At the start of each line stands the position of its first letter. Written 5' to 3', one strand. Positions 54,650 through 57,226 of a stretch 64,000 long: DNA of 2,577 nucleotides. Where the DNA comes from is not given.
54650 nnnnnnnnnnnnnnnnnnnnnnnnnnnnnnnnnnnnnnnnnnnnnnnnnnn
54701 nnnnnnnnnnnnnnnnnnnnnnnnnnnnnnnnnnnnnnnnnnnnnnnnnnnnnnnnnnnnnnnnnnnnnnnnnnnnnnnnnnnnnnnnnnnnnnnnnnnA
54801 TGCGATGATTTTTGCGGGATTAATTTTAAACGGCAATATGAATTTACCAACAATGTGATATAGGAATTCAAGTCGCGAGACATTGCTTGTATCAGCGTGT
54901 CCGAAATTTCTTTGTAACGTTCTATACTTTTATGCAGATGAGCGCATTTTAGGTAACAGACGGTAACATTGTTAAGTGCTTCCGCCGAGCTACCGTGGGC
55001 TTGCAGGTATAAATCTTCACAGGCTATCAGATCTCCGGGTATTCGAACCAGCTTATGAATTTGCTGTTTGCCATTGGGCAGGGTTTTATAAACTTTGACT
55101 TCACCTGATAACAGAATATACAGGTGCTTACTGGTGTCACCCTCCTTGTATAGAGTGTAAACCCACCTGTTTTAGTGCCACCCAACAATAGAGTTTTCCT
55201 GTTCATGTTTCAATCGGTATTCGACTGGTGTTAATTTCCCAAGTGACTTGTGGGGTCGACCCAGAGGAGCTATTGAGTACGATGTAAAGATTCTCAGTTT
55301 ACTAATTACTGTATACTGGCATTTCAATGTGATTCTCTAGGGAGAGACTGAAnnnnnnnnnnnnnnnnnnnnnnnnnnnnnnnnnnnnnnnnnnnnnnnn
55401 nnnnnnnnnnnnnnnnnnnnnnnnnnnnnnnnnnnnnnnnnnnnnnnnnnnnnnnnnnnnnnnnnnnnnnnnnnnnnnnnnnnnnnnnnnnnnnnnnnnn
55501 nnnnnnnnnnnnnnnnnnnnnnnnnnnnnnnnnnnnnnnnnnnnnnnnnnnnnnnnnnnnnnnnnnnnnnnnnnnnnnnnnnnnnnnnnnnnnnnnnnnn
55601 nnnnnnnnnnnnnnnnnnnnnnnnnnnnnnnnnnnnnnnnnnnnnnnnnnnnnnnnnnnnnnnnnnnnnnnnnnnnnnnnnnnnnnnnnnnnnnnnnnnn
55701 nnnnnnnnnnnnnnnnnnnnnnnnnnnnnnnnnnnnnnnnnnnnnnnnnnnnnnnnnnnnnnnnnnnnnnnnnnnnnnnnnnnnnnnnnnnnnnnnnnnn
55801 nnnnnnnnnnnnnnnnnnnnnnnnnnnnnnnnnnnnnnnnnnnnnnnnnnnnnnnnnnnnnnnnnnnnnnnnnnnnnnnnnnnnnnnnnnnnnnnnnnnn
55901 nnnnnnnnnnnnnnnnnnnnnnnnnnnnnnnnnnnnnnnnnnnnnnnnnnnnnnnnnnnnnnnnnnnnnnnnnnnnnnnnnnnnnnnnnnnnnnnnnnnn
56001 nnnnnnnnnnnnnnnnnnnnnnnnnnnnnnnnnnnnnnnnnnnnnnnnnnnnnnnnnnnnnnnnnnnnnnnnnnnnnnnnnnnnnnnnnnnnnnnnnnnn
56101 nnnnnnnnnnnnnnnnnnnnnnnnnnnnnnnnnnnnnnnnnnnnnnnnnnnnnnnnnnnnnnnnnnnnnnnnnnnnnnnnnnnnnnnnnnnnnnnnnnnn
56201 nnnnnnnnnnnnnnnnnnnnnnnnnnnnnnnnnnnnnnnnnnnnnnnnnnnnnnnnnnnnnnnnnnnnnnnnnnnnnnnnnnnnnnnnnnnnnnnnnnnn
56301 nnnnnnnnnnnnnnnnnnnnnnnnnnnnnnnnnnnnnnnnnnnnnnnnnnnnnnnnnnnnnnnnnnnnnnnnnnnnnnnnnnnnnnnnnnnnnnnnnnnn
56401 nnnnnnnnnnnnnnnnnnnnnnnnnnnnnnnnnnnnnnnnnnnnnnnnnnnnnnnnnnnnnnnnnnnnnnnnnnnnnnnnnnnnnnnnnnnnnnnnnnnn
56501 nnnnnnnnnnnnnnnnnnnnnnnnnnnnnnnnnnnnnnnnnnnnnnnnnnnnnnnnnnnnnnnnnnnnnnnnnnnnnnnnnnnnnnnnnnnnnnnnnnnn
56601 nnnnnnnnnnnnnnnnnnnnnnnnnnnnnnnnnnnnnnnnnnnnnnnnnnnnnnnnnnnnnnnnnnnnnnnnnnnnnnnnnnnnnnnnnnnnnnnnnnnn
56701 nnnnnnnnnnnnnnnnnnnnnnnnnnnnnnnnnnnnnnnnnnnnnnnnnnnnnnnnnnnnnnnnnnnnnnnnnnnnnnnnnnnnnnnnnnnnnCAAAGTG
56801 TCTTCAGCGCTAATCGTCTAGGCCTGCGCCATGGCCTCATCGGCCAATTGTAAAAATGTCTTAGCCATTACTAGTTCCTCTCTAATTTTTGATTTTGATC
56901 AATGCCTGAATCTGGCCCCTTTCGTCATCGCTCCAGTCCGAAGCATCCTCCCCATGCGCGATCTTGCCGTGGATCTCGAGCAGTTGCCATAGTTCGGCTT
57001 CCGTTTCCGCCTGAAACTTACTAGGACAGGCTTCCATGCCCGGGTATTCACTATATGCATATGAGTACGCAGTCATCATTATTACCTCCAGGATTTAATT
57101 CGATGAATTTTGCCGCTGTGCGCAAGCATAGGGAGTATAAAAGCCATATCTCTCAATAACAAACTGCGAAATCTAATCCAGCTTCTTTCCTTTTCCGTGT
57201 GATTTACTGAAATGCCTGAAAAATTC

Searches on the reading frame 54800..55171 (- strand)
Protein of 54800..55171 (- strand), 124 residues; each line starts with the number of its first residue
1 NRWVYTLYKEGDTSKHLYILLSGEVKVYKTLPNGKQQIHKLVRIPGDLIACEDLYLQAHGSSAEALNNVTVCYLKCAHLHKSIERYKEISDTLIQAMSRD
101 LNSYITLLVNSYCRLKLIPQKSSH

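Call 56: search_protein_families(library=pfam, proteins=[window:54800-55171:-], max_evalue=1)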
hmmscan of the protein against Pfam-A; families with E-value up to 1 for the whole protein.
seq(124 aa): 2 families
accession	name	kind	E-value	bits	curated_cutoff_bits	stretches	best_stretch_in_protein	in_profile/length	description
PF00027.35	cNMP_binding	-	1.7e-13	50.7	27.5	1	6-85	9-88/89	Cyclic nucleotide-binding domain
PF10128.15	OpcA_G6PD_assem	-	0.23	11.9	27.9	1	33-69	22-61/118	Glucose-6-phosphate dehydrogenase subunit N-terminal domain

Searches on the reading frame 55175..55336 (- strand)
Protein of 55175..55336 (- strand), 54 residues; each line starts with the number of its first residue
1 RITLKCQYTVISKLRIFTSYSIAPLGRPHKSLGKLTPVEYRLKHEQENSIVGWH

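Call 56: search_protein_families(library=pfam, proteins=[window:55175-55336:-], max_evalue=1)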
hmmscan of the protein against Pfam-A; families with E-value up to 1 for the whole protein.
seq(54 aa): 1 family
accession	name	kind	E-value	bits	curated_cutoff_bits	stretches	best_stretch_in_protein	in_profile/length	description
PF13683.12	rve_3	-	0.15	12.3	26.5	1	27-37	57-67/67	Integrase core domain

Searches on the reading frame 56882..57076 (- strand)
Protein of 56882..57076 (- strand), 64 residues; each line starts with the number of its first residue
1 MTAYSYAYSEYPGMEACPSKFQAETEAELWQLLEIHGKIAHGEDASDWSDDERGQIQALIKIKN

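Call 9: search_protein_families(library=pfam, proteins=[window:56882-57076:-], max_evalue=0.01)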
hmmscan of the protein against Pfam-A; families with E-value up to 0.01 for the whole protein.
window:56882-57076:- (64 aa): 1 family
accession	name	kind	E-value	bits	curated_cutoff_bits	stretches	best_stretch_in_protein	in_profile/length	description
PF06348.16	DUF1059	-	4.3e-06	27.3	21.1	1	17-61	13-55/56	Protein of unknown function (DUF1059)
